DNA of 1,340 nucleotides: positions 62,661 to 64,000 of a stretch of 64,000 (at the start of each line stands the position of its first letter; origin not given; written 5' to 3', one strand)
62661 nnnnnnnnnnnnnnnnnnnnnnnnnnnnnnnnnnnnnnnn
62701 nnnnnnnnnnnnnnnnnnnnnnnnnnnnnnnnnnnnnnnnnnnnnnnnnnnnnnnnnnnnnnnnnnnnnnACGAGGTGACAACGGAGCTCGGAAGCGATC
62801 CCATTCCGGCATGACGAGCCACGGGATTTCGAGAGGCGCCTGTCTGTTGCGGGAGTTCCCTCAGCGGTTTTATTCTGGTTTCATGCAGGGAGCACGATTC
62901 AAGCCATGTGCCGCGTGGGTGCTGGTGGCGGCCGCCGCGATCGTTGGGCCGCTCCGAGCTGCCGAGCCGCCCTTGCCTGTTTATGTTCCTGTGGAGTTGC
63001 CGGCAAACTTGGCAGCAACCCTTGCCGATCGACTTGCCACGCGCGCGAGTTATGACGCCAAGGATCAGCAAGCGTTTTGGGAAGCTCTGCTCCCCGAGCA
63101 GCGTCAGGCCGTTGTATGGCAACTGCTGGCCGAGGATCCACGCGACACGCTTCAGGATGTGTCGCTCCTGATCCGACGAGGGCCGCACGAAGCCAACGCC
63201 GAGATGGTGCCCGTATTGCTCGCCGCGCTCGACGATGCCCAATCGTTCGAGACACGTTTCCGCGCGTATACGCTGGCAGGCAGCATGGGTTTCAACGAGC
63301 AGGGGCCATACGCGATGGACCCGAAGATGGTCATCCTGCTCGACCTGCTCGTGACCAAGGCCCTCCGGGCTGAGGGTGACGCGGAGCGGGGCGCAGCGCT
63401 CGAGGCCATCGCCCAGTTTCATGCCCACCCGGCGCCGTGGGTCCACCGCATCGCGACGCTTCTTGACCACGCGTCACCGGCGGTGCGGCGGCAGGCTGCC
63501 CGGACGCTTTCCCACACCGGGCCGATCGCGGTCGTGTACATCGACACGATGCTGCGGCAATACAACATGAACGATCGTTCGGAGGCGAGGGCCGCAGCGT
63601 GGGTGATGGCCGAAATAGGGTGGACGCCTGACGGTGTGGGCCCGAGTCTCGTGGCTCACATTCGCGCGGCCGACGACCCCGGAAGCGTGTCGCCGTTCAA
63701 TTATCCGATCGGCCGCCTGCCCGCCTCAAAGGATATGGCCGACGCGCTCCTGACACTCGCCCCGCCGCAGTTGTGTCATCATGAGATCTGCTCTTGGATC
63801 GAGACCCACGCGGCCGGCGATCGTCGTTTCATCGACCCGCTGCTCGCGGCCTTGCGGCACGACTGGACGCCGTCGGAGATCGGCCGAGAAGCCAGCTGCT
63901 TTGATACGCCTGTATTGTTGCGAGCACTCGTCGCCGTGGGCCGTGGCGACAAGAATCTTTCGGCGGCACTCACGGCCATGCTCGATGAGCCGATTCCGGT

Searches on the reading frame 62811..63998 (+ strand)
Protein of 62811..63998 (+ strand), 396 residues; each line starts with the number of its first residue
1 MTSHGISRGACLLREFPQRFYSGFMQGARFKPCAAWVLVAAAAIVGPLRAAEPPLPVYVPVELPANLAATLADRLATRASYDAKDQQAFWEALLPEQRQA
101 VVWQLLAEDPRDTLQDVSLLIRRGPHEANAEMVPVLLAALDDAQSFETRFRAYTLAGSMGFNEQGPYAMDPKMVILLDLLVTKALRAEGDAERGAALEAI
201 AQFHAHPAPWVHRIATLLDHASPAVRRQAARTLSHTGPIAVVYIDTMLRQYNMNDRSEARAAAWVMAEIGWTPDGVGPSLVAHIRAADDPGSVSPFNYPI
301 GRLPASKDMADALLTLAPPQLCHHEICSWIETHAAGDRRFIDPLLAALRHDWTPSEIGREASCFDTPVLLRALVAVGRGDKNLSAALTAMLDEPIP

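Call 105: search_protein_families(library=pfam, proteins=[window:62811-63998:+], max_evalue=0.00001)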
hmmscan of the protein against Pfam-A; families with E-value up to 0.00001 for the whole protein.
window:62811-63998:+ (396 aa): 1 family
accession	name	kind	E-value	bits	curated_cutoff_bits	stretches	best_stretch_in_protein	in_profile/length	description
PF13646.12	HEAT_2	-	2.3e-08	34.6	27.7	0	182-264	5-85/88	HEAT repeats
